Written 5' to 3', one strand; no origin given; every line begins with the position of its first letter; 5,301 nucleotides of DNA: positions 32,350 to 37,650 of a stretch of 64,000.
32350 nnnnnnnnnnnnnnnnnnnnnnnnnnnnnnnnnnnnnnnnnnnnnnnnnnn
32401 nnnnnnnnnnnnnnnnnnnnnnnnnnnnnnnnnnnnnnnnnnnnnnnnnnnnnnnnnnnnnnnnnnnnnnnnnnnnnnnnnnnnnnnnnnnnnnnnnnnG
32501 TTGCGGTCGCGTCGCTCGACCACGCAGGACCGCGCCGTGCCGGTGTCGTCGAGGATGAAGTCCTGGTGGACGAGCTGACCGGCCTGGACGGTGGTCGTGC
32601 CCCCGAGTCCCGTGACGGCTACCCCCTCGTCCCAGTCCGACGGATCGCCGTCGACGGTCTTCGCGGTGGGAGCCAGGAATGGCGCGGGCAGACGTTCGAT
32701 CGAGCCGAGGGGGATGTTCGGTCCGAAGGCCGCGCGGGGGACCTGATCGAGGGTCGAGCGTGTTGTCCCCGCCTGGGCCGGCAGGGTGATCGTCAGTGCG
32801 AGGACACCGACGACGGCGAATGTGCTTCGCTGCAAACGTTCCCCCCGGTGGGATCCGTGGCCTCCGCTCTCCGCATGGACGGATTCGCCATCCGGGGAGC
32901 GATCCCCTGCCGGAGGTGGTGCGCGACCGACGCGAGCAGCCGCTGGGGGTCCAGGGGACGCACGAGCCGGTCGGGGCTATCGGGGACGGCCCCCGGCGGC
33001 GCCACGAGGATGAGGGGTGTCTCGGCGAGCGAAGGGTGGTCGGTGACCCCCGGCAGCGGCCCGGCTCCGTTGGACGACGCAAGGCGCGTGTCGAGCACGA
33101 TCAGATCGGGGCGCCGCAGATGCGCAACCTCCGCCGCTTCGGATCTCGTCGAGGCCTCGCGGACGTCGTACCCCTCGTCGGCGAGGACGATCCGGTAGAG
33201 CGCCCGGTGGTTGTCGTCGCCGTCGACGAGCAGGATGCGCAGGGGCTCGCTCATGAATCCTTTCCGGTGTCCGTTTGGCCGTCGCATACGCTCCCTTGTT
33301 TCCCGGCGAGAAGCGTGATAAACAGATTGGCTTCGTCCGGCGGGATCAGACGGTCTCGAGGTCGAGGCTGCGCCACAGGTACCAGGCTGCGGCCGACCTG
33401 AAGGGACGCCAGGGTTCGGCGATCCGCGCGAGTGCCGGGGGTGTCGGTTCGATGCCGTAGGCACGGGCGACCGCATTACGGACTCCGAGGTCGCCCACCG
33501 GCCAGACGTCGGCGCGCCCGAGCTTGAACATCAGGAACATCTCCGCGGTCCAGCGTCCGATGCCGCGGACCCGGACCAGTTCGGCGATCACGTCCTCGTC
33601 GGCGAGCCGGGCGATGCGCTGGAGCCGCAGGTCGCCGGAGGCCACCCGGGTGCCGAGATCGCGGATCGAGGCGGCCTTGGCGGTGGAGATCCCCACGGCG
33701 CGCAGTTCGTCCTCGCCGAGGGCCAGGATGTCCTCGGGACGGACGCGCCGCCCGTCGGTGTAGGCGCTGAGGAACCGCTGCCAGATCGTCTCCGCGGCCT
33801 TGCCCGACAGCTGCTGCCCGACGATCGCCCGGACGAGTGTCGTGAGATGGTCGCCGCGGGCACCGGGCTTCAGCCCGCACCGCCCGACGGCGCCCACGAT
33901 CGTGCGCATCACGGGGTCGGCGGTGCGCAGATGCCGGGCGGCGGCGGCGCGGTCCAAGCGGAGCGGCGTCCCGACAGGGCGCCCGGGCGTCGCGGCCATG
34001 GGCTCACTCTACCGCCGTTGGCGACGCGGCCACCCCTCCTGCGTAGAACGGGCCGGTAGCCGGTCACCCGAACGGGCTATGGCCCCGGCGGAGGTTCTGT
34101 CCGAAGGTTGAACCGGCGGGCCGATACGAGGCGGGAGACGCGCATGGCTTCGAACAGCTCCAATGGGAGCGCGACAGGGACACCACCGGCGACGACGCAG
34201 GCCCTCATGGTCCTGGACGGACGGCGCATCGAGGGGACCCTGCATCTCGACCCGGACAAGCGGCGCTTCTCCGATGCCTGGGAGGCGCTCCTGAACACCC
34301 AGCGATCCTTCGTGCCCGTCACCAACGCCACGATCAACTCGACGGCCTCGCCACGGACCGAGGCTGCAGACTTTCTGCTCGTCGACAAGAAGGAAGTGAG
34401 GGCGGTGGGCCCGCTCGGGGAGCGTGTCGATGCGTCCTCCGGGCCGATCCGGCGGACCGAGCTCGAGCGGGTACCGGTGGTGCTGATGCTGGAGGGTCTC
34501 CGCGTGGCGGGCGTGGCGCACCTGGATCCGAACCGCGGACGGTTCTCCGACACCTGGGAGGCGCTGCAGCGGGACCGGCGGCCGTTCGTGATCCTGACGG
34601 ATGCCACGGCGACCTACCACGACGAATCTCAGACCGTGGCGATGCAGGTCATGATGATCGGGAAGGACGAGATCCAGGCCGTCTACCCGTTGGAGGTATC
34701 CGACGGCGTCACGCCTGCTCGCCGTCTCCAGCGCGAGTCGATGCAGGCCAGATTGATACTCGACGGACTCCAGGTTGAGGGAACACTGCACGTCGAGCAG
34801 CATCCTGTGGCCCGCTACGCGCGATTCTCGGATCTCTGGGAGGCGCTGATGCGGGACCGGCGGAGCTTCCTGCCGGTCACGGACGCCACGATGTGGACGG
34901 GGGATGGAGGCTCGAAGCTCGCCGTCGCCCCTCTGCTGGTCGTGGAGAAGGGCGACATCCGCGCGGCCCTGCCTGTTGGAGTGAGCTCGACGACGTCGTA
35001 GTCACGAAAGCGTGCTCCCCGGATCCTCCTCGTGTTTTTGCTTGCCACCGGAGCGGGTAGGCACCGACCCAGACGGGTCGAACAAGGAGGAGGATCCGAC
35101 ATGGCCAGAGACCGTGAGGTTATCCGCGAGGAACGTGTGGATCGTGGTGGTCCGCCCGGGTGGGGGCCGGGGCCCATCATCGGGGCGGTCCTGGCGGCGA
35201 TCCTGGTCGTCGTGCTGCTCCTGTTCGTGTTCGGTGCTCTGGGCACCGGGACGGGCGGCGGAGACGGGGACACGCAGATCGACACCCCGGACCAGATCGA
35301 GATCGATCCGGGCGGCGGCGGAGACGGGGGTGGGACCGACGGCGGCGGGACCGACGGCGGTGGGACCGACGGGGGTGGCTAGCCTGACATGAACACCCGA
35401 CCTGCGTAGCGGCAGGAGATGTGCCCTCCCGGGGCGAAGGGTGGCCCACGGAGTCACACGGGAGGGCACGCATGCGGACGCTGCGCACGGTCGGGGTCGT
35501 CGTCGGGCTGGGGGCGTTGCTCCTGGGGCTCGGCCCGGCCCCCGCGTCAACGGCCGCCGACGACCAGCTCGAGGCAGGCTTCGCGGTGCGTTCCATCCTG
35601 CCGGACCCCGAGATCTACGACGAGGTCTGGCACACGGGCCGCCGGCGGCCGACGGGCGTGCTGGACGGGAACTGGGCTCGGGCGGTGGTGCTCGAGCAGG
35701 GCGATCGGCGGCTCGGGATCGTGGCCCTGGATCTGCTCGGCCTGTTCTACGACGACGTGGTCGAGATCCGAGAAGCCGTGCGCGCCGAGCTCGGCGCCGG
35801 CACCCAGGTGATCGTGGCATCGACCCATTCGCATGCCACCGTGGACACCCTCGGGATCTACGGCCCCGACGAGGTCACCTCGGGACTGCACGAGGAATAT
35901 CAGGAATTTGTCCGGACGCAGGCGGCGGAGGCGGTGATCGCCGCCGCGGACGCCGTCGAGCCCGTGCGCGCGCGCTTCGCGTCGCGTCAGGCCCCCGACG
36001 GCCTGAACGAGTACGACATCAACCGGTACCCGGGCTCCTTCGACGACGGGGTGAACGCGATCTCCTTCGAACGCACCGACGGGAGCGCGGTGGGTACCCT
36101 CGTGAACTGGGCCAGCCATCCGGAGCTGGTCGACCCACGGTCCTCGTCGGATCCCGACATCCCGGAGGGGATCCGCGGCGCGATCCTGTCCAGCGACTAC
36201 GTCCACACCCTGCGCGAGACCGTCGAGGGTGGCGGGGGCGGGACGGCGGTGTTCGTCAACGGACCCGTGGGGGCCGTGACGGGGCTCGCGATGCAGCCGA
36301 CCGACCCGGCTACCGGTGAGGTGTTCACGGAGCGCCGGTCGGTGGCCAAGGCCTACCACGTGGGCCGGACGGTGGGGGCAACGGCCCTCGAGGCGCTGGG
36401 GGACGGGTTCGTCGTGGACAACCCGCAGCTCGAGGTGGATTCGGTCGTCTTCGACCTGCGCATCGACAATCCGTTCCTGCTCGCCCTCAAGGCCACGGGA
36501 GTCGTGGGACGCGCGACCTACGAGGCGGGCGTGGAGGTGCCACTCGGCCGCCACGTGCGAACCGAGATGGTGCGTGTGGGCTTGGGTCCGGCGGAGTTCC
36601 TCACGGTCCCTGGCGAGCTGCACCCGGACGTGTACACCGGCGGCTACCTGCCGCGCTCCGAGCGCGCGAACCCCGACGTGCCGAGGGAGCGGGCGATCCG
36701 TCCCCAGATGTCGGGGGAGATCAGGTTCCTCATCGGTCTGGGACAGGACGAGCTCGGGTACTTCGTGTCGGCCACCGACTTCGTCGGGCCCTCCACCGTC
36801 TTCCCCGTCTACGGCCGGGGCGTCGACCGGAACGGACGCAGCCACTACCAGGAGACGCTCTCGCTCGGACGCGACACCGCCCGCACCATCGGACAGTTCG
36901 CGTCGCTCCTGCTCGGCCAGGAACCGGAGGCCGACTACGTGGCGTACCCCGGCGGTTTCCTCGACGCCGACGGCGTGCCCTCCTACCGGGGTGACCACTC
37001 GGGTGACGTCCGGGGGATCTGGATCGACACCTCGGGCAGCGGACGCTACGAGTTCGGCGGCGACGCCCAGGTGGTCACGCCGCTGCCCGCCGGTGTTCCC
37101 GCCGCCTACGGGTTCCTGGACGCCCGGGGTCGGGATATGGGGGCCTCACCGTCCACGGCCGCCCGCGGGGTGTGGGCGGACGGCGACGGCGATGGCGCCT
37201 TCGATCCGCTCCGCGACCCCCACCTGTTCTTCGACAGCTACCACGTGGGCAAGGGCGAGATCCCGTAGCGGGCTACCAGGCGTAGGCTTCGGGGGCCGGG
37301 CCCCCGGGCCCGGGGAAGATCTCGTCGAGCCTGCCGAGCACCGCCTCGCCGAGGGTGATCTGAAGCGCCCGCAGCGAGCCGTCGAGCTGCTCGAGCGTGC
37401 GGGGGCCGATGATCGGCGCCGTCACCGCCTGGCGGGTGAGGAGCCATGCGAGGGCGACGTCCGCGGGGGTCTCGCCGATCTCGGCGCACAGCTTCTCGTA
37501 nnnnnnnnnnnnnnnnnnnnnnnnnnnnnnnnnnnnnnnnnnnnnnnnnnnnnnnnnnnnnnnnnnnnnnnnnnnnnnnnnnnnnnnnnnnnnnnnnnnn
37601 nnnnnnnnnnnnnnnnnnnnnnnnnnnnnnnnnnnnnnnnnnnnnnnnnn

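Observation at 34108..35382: Unassigned protein built from three tandem copies of a ~90-aa domain, followed by a Gly-rich acidic-tailed mini membrane protein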

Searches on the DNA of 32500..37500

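Call 68: search_rna_families(source=window, start=32500, end=37500, threshold=evalue, max_evalue=1)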
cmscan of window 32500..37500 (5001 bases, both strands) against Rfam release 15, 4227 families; matches with E-value up to 1: 0.
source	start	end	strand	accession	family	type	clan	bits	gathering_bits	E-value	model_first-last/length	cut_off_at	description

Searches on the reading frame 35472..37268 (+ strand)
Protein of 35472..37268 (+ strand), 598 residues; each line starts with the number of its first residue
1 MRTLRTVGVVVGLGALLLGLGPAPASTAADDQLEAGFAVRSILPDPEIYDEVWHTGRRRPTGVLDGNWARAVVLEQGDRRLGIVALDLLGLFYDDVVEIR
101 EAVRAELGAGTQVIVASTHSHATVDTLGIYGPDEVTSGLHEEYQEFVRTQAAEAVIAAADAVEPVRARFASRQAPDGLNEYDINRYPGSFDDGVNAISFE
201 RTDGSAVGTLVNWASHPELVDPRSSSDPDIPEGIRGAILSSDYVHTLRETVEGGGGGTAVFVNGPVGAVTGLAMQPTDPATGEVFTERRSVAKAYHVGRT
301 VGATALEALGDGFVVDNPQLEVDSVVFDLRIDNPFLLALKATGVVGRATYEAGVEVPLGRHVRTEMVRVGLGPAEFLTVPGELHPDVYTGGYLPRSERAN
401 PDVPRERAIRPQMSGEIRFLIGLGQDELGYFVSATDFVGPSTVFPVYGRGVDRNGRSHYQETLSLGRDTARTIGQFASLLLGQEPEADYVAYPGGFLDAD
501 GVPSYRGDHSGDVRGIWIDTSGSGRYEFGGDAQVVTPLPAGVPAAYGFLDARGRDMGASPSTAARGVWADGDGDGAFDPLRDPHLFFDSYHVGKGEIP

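Call 3: search_protein_families(library=pfam, proteins=[window:35472-37268:+], max_evalue=1)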
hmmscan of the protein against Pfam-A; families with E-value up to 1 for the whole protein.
window:35472-37268:+ (598 aa): 0 families

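Call 4: search_protein_families(library=ncbifam, proteins=[window:35472-37268:+], max_evalue=1)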
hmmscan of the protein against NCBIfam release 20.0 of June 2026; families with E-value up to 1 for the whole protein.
window:35472-37268:+ (598 aa): 0 families

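Call 19: search_solved_structures(query=window:35472-37268:+, max_evalue=1)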
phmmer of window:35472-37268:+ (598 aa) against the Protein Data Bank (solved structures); distinct sequences matched with E-value up to 1: 0.

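Call 24: find_homologous_proteins(query=window:35472-37268:+)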
Query window:35472-37268:+ (598 aa): 72 proteins with E <= 0.001 among 8000 candidates.
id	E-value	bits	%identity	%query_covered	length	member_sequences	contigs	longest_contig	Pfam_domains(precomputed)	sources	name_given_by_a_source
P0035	0.0e+0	1337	100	100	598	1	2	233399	-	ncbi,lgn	-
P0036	3.4e-244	830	67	96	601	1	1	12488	-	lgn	-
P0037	1.4e-230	785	65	94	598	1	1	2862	-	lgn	-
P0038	2.6e-217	741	62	91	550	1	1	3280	-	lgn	-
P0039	4.6e-217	741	61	94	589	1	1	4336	-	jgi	jgi:hypothetical protein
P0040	4.9e-217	741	59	96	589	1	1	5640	-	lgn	-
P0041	1.2e-215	736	60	94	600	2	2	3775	-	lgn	-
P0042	1.3e-214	733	61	99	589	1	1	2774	-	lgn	-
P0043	1.5e-214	732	60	94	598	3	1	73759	-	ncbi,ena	ncbi:MAG TPA: hypothetical protein VGB64_03100 [Actinomycetota bacterium]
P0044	2.2e-214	732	60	100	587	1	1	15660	-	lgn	-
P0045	6.3e-214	730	60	97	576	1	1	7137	-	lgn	-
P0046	2.5e-213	728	59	94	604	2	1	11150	-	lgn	-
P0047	2.4e-211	722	59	100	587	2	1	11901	-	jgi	jgi:hypothetical protein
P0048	2.1e-209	715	59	99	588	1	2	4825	-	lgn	-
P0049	2.8e-207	708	60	93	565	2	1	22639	-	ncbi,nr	ncbi:MAG TPA: hypothetical protein VM841_11180 [Actinomycetota bacterium]|nr:hypothetical protein [A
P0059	5.2e-57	212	35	79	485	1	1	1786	PF04734.19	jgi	jgi:hypothetical protein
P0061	2.4e-52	197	34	77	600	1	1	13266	PF04734.19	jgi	jgi:hypothetical protein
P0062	3.7e-50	189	33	72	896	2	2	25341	PF04734.19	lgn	-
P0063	2.8e-49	187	35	77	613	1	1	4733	PF04734.19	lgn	-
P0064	9.7e-45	171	34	72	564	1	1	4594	PF04734.19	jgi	jgi:hypothetical protein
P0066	9.1e-43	165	34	77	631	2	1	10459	PF04734.19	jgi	jgi:hypothetical protein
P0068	7.7e-42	162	30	64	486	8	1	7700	PF04734.19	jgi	-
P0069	1.3e-41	161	35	72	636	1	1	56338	PF04734.19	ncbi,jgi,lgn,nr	ncbi:MAG: hypothetical protein QOG04_1945 [Actinomycetota bacterium]|jgi:hypothetical protein|nr:hyp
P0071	4.4e-41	159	32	71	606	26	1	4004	PF04734.19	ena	-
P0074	3.5e-40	156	31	64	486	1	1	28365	PF04734.19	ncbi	-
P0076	5.5e-40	156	31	64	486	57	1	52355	PF04734.19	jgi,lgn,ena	jgi:hypothetical protein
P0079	1.2e-38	151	31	71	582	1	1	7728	PF04734.19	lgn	-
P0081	1.6e-38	151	30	71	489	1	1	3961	PF04734.19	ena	-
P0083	2.7e-38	150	33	70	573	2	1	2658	PF04734.19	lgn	-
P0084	2.7e-38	150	29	64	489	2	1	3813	PF04734.19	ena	-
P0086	1.7e-37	148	29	68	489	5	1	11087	PF04734.19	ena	-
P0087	2.8e-37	147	29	64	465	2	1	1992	PF04734.19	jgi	-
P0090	1.3e-36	145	29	69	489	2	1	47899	PF04734.19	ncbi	-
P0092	2.2e-35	141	30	66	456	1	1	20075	PF04734.19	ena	-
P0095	3.3e-34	137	30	69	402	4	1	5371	PF04734.19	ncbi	-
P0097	1.7e-29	121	27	73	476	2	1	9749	PF04734.19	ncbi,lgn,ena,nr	ncbi:MAG: hypothetical protein COV48_00160 [Elusimicrobia bacterium CG11_big_fil_rev_8_21_14_0_20_64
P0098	1.1e-28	118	31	73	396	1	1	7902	PF04734.19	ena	-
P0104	1.9e-15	75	26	70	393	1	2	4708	PF04734.19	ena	-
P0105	6.2e-4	37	27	61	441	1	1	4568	PF04734.19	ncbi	-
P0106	9.3e-4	36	23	55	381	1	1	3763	PF04734.19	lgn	-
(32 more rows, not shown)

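Call 25: find_encoding_contigs(protein=P0036, flank=6000, max_places=2)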
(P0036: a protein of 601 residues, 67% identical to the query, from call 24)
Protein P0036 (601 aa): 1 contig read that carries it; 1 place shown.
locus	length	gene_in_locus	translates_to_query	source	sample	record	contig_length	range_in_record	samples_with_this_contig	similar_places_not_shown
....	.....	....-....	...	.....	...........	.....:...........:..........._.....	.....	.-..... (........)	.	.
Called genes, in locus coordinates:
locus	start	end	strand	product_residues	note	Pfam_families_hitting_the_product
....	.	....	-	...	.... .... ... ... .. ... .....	?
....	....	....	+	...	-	-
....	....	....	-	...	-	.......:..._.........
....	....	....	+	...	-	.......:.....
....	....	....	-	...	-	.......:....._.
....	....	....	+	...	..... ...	-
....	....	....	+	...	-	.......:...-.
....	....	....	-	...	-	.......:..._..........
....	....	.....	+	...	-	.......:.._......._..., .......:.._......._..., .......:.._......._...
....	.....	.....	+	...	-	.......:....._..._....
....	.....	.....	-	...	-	?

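Call 26: find_encoding_contigs(protein=P0043, flank=6000, max_places=2)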
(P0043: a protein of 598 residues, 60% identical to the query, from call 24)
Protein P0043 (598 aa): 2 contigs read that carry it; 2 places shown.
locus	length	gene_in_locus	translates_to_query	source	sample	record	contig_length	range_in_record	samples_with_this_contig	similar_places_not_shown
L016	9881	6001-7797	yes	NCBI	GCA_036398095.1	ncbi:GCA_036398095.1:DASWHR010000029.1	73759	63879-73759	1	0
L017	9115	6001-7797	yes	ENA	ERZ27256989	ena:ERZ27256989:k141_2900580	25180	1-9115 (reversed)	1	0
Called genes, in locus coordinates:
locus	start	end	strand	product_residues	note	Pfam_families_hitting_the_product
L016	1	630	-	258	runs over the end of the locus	PF00106:adh_short, PF08659:KR (weak), PF13561:adh_short_C2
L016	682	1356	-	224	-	PF00440:TetR_N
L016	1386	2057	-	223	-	PF01545:Cation_efflux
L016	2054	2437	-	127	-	PF01022:HTH_5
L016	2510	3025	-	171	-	PF04978:MST, PF11716:MDMPI_N (weak), PF12867:DinB_2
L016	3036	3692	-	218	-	PF21003:NucS_N, PF01939:NucS_C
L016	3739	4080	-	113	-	-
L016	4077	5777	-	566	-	PF00413:Peptidase_M10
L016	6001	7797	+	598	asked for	-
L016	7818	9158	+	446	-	PF00561:Abhydrolase_1, PF12146:Hydrolase_4 (weak), PF00211:Guanylate_cyc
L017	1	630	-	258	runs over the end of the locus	PF00106:adh_short, PF08659:KR (weak), PF13561:adh_short_C2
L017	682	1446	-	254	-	PF00440:TetR_N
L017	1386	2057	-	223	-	PF01545:Cation_efflux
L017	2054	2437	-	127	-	PF01022:HTH_5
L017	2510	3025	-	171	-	PF04978:MST, PF11716:MDMPI_N (weak), PF12867:DinB_2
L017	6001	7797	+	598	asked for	-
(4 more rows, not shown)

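Call 27: find_encoding_contigs(protein=P0044, flank=6000, max_places=2)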
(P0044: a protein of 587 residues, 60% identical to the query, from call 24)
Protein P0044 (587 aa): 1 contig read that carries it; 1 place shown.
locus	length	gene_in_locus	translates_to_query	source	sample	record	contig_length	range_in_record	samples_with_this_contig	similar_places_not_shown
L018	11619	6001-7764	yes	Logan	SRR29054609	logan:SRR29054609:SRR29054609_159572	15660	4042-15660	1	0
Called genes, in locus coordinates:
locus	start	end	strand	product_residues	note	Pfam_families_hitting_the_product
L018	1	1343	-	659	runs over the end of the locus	-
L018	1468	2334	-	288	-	PF24827:AstE_AspA_cat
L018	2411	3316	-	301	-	PF18030:Rimk_N, PF14397:ATPgrasp_ST (faint), PF02655:ATP-grasp_3, PF08443:RimK, PF02955:GSH-S_ATP, PF07478:Dala_Dala_lig_C (faint)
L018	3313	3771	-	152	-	PF05618:RimB-like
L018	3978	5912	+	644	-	PF00082:Peptidase_S8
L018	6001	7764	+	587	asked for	-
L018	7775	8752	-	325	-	-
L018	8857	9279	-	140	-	PF01850:PIN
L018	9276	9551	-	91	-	PF02604:PhdYeFM_antitox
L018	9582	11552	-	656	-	-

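Call 70: search_solved_structures(query=A8, max_evalue=1)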
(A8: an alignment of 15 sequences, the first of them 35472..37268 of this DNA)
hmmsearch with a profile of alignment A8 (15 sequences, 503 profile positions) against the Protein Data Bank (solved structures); distinct sequences matched with E-value up to 1: 2.
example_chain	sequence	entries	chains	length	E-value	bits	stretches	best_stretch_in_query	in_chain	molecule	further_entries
2zws_A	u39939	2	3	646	3.7e-19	71.9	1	29-307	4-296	Neutral ceramidase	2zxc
4wgk_A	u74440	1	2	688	3.3e-16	62.2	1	47-246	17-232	Neutral ceramidase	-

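Call 80: search_protein_families(library=padloc, proteins=[window:35472-37268:+], max_evalue=0.01)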
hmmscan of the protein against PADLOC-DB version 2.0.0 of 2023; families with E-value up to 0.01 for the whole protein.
window:35472-37268:+ (598 aa): 0 families
